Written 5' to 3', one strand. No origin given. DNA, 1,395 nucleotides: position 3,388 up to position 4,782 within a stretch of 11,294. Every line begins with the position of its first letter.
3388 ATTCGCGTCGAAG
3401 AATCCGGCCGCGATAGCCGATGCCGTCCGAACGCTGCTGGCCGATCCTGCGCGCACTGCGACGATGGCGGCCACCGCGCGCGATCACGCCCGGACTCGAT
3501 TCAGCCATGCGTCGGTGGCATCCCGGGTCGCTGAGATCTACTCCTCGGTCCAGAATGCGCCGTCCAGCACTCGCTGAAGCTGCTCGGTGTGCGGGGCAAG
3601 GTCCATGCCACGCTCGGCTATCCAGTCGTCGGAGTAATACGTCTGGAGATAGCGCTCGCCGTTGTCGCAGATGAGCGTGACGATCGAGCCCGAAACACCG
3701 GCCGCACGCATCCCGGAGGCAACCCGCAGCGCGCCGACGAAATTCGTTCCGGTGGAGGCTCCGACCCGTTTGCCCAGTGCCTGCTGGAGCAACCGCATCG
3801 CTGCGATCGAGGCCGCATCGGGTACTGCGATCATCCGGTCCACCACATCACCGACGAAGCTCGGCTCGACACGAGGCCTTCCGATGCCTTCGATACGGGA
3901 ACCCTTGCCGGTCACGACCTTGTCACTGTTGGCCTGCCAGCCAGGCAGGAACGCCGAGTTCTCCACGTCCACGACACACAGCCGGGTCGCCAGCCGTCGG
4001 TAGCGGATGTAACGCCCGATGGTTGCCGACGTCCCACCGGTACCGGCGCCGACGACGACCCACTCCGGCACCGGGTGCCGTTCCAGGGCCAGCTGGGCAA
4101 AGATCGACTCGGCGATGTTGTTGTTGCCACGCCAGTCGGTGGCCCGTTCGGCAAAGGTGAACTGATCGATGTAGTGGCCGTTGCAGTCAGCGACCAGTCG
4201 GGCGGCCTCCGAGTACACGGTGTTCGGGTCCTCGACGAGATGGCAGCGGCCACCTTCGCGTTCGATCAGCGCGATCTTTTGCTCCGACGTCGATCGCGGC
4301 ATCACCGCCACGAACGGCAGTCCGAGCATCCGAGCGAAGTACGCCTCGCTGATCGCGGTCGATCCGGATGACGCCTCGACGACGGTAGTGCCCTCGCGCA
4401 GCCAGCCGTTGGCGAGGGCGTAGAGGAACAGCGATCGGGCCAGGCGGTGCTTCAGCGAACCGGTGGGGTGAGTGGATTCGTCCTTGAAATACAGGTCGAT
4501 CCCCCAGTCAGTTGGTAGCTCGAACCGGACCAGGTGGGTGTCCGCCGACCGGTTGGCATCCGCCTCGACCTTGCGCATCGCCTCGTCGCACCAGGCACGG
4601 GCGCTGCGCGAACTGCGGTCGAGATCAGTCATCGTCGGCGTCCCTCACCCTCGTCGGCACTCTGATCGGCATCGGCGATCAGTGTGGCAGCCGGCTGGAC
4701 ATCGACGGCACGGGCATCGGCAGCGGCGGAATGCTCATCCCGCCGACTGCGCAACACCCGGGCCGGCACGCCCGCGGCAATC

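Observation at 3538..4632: Cysteine-synthase-family PLP enzyme with altered catalytic and substrate-loop residues and an N-terminal extension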

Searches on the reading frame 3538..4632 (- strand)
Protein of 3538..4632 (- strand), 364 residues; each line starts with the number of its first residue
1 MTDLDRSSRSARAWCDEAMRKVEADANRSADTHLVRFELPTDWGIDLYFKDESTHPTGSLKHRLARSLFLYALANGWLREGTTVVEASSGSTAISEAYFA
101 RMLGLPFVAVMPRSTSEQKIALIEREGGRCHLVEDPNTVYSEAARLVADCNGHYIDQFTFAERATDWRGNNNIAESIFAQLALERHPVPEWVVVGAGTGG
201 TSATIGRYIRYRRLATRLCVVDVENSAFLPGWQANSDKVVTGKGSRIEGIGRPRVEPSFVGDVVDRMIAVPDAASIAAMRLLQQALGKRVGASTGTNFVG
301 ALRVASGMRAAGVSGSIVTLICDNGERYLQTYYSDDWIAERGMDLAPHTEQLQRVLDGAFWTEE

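Call 3: search_protein_families(library=pfam, proteins=[window:3538-4632:-], max_evalue=0.01)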
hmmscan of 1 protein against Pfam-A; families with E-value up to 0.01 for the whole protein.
window:3538-4632:- (364 aa): 1 family
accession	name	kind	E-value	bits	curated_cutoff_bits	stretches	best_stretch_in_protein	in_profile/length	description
PF00291.31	PALP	-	5.1e-56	190.6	35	1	32-323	8-295/295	Pyridoxal-phosphate dependent enzyme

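Call 4: search_protein_families(library=ncbifam, proteins=[window:3538-4632:-], max_evalue=0.01)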
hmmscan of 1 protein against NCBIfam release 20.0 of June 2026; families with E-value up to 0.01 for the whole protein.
window:3538-4632:- (364 aa): 35 families (the best 25 are shown)
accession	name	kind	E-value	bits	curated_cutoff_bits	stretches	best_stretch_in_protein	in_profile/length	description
NF052478.1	CystDsulMYC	equivalog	4e-184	611.9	600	1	13-361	1-353/354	L-cysteine desulfhydrase Cds1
NF007989.0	PRK10717.1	equivalog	2.3e-44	151.8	387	1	31-345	14-329/334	cysteine synthase A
TIGR03945.1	PLP_SbnA_fam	equivalog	2.9e-41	141.5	349.95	1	31-338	7-304/304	2,3-diaminopropionate biosynthesis protein SbnA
TIGR01136.1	cysKM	subfamily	1.2e-37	129.9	344.15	1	31-331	7-296/299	cysteine synthase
TIGR01139.1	cysK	equivalog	8.5e-34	117.1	350.95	1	31-331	7-295/298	cysteine synthase A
TIGR01137.1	cysta_beta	equivalog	8.7e-34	117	510.25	1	31-343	11-320/457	cystathionine beta-synthase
TIGR01138.1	cysM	equivalog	2.6e-29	102.7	394.2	1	31-331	8-287/290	cysteine synthase B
NF053679.1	CysteaSynCapA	equivalog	3.1e-27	95.2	600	1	44-342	30-328/329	cysteate synthase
NF008735.0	PRK11761.1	equivalog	1.9e-25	89.7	413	1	32-331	13-291/296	cysteine synthase CysM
NF004170.0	PRK05638.1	equivalog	1.1e-11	43.9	421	1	31-202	66-225/442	threonine synthase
NF006390.0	PRK08639.1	equivalog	1.8e-11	43.7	421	1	39-228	34-217/418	threonine ammonia-lyase IlvA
TIGR01127.1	ilvA_1Cterm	equivalog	1.1e-10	41.1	378.75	1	44-296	14-259/380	threonine ammonia-lyase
NF004996.0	PRK06381.1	equivalog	3.8e-10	39.3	266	1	22-206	6-184/319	threonine synthase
NF005292.0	PRK06815.1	equivalog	5.2e-10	38.9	371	1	41-310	32-296/320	threonine/serine dehydratase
NF006094.0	PRK08246.1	subfamily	1.3e-09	37.9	331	1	44-229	36-206/310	serine/threonine dehydratase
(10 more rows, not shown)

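Call 5: search_solved_structures(query=window:3538-4632:-, max_evalue=0.001, show_alignments=3)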
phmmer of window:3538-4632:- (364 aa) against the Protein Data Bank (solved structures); distinct sequences matched with E-value up to 0.001: 115 (the best 60 are shown).
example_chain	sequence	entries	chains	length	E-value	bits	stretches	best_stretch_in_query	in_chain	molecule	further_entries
6z3s_D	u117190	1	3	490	5.3e-26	94.9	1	41-343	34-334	Cystathionine beta-synthase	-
6xwl_F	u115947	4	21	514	5.8e-26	94.8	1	41-343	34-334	Cystathionine beta-synthase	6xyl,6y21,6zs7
5ohx_A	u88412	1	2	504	9.2e-24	87.6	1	32-343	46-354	Cystathionine beta-synthase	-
9k2p_A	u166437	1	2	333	1.9e-22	83.2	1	50-342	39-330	Pyridoxal-5'-phosphate-dependent protein beta subunit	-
3x43_A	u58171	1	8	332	2.3e-22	83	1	32-336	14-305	O-ureido-L-serine synthase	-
5jjc_A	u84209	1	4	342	3.3e-22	82.5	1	31-341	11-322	Cysteine synthase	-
5i7w_A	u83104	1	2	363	4.5e-22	82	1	31-341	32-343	Cysteine synthase A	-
5jis_A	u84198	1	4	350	5.4e-22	81.8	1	31-342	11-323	Cysteine synthase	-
26fv_A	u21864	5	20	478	1.5e-21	80.3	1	42-343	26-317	Probable cystathionine beta-synthase Rv1077 | Putative cystathionine beta-synthase Rv1077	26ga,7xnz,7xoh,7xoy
3x44_A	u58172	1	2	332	1.7e-21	80.1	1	32-336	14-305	O-ureido-L-serine synthase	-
6vju_A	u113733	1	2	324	2.3e-21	79.7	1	39-342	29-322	Cystathionine beta-lyase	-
8if7_A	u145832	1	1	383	2.5e-21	79.6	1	47-341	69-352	CmnB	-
5b55_A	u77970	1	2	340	8.9e-21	77.8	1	47-332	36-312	Cysteine synthase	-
5b1h_A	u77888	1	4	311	1.1e-20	77.5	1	45-330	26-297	Cystathionine beta-synthase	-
5b53_A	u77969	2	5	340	1.6e-20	76.9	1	47-332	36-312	Cysteine synthase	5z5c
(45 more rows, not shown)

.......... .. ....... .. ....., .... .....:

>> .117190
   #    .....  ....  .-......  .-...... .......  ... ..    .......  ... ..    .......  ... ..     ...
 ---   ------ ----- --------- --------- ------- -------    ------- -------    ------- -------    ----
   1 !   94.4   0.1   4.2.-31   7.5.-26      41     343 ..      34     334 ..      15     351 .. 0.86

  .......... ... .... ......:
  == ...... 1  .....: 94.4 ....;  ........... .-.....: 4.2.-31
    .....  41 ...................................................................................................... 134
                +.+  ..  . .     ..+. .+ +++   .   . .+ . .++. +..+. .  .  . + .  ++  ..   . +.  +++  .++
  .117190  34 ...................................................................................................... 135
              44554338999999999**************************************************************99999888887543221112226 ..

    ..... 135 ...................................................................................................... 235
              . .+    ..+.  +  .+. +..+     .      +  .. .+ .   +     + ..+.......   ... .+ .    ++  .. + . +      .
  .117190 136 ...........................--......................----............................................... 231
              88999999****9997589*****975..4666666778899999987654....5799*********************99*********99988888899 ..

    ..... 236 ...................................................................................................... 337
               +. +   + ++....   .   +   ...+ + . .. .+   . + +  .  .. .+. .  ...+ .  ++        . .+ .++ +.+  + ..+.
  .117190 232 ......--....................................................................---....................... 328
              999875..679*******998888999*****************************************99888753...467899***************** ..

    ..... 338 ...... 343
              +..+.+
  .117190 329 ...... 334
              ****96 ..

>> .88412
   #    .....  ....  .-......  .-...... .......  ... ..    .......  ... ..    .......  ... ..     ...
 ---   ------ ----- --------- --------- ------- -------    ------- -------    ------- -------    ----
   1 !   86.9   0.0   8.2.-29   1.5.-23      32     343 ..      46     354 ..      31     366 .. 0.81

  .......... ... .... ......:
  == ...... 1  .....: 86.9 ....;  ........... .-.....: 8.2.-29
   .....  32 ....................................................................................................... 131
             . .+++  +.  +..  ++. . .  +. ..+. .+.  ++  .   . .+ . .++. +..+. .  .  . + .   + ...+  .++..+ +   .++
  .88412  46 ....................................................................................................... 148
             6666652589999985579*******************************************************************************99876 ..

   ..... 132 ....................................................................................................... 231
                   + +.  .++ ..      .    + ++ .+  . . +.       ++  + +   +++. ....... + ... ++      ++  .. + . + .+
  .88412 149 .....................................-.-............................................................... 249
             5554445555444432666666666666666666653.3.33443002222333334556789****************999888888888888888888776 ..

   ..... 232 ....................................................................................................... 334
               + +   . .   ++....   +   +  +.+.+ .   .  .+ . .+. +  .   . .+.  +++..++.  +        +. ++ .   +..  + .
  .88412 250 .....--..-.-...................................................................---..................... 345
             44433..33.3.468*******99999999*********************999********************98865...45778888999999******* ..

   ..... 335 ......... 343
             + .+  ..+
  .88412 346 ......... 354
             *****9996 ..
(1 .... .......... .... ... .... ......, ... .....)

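Call 7: find_homologous_proteins(query=window:3538-4632:-, max_evalue=1e-10)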
Query window:3538-4632:- (364 aa): 8000 proteins with E <= 1e-10 among 8000 candidates; the best 120 are listed.
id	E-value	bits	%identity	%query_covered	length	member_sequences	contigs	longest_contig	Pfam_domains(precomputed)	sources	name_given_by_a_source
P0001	6.6e-243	823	100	100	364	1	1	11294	PF00291.32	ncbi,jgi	ncbi:MAG TPA: PLP-dependent cysteine synthase family protein [Jatrophihabitans sp.]|jgi:cysteine syn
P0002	5.5e-203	692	83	100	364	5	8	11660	PF00291.32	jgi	jgi:cysteine synthase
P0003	1.0e-202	691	83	99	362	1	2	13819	PF00291.32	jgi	jgi:cysteine synthase A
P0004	4.0e-202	689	84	99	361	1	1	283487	PF00291.32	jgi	jgi:cysteine synthase A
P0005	4.4e-202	689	83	99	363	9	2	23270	PF00291.32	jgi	jgi:cysteine synthase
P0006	6.2e-202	688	82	100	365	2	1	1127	PF00291.32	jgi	-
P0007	7.2e-202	688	83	99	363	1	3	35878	PF00291.32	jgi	jgi:cysteine synthase A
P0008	8.6e-202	688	83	99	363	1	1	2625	PF00291.32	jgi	jgi:cysteine synthase A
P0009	2.0e-201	687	83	99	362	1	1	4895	PF00291.32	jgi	jgi:cysteine synthase A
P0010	2.2e-201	687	83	100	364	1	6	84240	PF00291.32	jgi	jgi:cysteine synthase A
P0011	3.3e-201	686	82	100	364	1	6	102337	PF00291.32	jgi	jgi:cysteine synthase A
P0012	1.6e-200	684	81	100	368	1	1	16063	PF00291.32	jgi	jgi:cysteine synthase A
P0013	4.5e-200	682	82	100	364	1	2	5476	PF00291.32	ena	-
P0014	9.1e-200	681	81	99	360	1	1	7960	PF00291.32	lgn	-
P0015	9.2e-200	681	81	99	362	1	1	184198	PF00291.32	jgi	jgi:cysteine synthase A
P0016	8.7e-198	675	81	99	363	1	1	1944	PF00291.32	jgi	jgi:cysteine synthase A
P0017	1.6e-196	671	81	100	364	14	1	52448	PF00291.32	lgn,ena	-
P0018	2.6e-196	670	82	98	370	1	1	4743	PF00291.32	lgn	-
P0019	2.7e-196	670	82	98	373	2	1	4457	PF00291.32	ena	-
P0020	1.2e-195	668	81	99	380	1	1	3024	PF00291.32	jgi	jgi:cysteine synthase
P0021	1.2e-195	668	82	98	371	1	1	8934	PF00291.32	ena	-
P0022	2.6e-195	667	80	100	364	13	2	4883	PF00291.32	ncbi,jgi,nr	ncbi:MAG: cysteine synthase [Pseudonocardiales bacterium]|jgi:cysteine synthase A|nr:cysteine syntha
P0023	2.6e-195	667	81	99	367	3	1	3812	PF00291.32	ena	-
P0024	3.0e-194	663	81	99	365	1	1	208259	PF00291.32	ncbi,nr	ncbi:MAG: cysteine synthase [Frankiales bacterium]|nr:cysteine synthase [Frankiales bacterium]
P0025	4.7e-193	659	78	99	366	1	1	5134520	PF00291.32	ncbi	ncbi:PLP-dependent cysteine synthase family protein [Jatrophihabitans sp. DSM 45814]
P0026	1.6e-192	658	80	100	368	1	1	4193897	PF00291.32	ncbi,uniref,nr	ncbi:PLP-dependent cysteine synthase family protein [Jatrophihabitans telluris]|uniref:L-cysteine de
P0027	2.9e-192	657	79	100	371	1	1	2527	PF00291.32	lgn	-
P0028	6.5e-191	652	79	99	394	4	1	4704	PF00291.32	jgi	jgi:cysteine synthase A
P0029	9.2e-190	648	79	99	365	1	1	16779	PF00291.32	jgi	jgi:cysteine synthase A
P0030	1.4e-189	648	79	98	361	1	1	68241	PF00291.32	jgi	jgi:cysteine synthase A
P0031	2.3e-189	647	78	100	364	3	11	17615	PF00291.32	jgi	jgi:cysteine synthase A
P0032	1.2e-186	638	78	99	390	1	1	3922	PF00291.32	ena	-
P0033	1.5e-185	635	77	98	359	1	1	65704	PF00291.32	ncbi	-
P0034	2.8e-183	627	83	90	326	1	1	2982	PF00291.32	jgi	jgi:cysteine synthase A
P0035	4.2e-183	627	76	100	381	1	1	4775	PF00291.32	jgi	jgi:cysteine synthase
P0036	4.5e-183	626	78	98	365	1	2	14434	PF00291.32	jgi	jgi:cysteine synthase A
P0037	9.1e-180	616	78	94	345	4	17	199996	PF00291.32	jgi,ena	-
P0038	6.0e-178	610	75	99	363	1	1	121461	PF00291.32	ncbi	-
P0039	1.7e-176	605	75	99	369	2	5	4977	PF00291.32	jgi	jgi:cysteine synthase A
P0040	5.5e-175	600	75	96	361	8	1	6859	PF00291.32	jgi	jgi:cysteine synthase A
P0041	1.5e-174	598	72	99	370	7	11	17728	PF00291.32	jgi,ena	jgi:cysteine synthase A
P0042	1.7e-174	598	72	99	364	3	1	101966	PF00291.32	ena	-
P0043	4.2e-174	597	72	99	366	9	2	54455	PF00291.32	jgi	jgi:cysteine synthase A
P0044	1.4e-173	595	74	99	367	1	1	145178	PF00291.32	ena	-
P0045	1.7e-173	595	75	97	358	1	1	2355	PF00291.32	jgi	jgi:cysteine synthase A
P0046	4.0e-173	594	74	96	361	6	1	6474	PF00291.32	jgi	jgi:cysteine synthase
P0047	4.8e-173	593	73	98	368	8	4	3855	PF00291.32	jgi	jgi:cysteine synthase A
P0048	1.7e-172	592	76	96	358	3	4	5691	PF00291.32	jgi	jgi:cysteine synthase A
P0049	1.8e-172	592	72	98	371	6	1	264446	PF00291.32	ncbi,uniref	ncbi:PLP-dependent cysteine synthase family protein [Planosporangium thailandense]|uniref:PLP-depend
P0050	1.9e-172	591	72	98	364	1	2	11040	PF00291.32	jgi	jgi:cysteine synthase A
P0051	2.0e-172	591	75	97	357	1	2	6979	PF00291.32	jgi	jgi:cysteine synthase A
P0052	5.9e-172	590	72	99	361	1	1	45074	PF00291.32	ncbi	ncbi:MAG: PLP-dependent cysteine synthase family protein [Jatrophihabitans sp.]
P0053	6.7e-172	590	71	99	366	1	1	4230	PF00291.32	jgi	jgi:cysteine synthase A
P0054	8.3e-172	589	71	99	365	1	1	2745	PF00291.32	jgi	jgi:cysteine synthase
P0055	1.0e-171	589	73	99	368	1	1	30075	PF00291.32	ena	-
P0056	1.1e-171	589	74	98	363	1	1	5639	PF00291.32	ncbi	-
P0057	1.1e-171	589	74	97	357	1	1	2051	PF00291.32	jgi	jgi:cysteine synthase A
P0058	1.4e-171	589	74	98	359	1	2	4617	PF00291.32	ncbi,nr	ncbi:MAG: PLP-dependent cysteine synthase family protein [Actinomycetota bacterium]|nr:PLP-dependent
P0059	1.6e-171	588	72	99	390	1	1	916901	PF00291.32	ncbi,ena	-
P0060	1.8e-171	588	73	99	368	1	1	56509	PF00291.32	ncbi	ncbi:MAG: PLP-dependent cysteine synthase family protein [Actinomycetota bacterium]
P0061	2.4e-171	588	71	98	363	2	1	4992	PF00291.32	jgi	jgi:cysteine synthase A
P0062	2.5e-171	588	72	99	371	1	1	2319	PF00291.32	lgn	-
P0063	3.2e-171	587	73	97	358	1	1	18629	PF00291.32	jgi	jgi:cysteine synthase A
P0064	3.8e-171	587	70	99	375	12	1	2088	PF00291.32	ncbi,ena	-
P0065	4.0e-171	587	70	99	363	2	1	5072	PF00291.32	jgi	jgi:cysteine synthase A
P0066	5.3e-171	587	74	98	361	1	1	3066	PF00291.32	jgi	jgi:cysteine synthase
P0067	6.1e-171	587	71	100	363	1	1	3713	PF00291.32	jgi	jgi:cysteine synthase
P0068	6.6e-171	586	76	94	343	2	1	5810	PF00291.32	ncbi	ncbi:MAG: PLP-dependent cysteine synthase family protein, partial [Jatrophihabitantaceae bacterium]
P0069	8.9e-171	586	73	96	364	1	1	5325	PF00291.32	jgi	jgi:cysteine synthase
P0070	9.9e-171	586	73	98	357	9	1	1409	PF00291.32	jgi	-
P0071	1.1e-170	586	71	99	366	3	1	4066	PF00291.32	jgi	jgi:cysteine synthase A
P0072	1.1e-170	586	71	99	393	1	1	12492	PF00291.32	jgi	jgi:cysteine synthase A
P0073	1.2e-170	586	72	96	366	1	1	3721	PF00291.32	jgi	jgi:cysteine synthase A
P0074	1.2e-170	586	73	98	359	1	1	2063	PF00291.32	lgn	-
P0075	1.3e-170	585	71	99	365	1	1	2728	PF00291.32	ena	-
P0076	1.4e-170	585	74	98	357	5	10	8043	PF00291.32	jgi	jgi:cysteine synthase A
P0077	1.4e-170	585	72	97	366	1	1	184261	PF00291.32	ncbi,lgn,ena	-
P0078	1.5e-170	585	72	98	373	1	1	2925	PF00291.32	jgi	-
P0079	1.9e-170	585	71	99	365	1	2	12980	PF00291.32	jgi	jgi:cysteine synthase A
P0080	2.1e-170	585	73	98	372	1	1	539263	PF00291.32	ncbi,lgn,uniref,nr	ncbi:PLP-dependent cysteine synthase family protein [Allonocardiopsis opalescens]|uniref:L-cysteine 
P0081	2.3e-170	585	71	99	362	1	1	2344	PF00291.32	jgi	jgi:cysteine synthase A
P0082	3.8e-170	584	72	98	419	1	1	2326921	PF00291.32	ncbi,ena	-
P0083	4.3e-170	584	71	99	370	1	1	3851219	PF00291.32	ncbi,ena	-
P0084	4.4e-170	584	73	98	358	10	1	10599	PF00291.32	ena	-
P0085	4.5e-170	584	71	99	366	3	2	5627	PF00291.32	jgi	jgi:cysteine synthase A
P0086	4.5e-170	584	72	97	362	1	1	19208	PF00291.32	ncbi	ncbi:MAG: PLP-dependent cysteine synthase family protein [Acidothermaceae bacterium]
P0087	4.6e-170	584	71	99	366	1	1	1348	PF00291.32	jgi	jgi:cysteine synthase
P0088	4.8e-170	584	73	98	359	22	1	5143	PF00291.32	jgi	jgi:cysteine synthase A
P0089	5.2e-170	583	75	95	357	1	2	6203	PF00291.32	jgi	jgi:cysteine synthase A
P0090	6.0e-170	583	70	99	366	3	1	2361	PF00291.32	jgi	jgi:cysteine synthase A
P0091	6.4e-170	583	73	98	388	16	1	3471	PF00291.32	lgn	-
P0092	8.0e-170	583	72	98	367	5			PF00291.32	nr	nr:PLP-dependent cysteine synthase family protein [Planosporangium flavigriseum]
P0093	1.1e-169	582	73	98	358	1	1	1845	PF00291.32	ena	-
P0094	1.3e-169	582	72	98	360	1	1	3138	PF00291.32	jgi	jgi:cysteine synthase A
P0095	1.4e-169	582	70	99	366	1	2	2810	PF00291.32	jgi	jgi:cysteine synthase A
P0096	1.6e-169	582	73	97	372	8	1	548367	PF00291.32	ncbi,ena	-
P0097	1.7e-169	582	73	97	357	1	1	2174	PF00291.32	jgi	jgi:cysteine synthase A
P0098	1.7e-169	582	73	97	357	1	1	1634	PF00291.32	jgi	jgi:cysteine synthase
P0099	1.9e-169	582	73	98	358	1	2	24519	PF00291.32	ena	-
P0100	2.0e-169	582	73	96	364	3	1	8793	PF00291.32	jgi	jgi:cysteine synthase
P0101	2.1e-169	581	75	95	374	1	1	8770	PF00291.32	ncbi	-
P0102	2.2e-169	581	75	97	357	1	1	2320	PF00291.32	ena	-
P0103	2.5e-169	581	74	97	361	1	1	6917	PF00291.32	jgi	jgi:cysteine synthase A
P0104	3.0e-169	581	73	97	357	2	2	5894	PF00291.32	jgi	jgi:cysteine synthase A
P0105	3.4e-169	581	74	97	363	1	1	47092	PF00291.32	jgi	jgi:cysteine synthase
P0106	4.1e-169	581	74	96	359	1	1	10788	PF00291.32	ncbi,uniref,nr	ncbi:PLP-dependent cysteine synthase family protein [Jatrophihabitans sp.]|uniref:PLP-dependent cyst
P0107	4.1e-169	581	73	98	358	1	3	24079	PF00291.32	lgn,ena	-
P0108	4.5e-169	580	70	99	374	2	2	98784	PF00291.32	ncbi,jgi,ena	ncbi:MAG TPA: PLP-dependent cysteine synthase family protein [Mycobacteriales bacterium]|jgi:cystein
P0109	4.8e-169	580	74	97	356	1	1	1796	PF00291.32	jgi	jgi:cysteine synthase A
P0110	4.8e-169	580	72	97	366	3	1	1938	PF00291.32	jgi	jgi:cysteine synthase A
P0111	5.8e-169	580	74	98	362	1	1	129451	PF00291.32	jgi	jgi:cysteine synthase A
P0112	6.7e-169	580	73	98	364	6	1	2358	PF00291.32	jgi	jgi:cysteine synthase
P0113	7.3e-169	580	71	98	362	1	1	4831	PF00291.32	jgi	jgi:cysteine synthase A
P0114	8.0e-169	580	70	100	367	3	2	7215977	PF00291.32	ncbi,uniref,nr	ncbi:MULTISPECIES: PLP-dependent cysteine synthase family protein [Actinoalloteichus]|uniref:L-cyste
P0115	8.2e-169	580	73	98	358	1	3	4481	PF00291.32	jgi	-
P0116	8.3e-169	580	71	99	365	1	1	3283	PF00291.32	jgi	-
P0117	8.5e-169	580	71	99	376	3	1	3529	PF00291.32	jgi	jgi:cysteine synthase A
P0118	8.8e-169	579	72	97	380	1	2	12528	PF00291.32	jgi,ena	-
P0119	1.0e-168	579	71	99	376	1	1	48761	PF00291.32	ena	-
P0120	1.1e-168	579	72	98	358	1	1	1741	PF00291.32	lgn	-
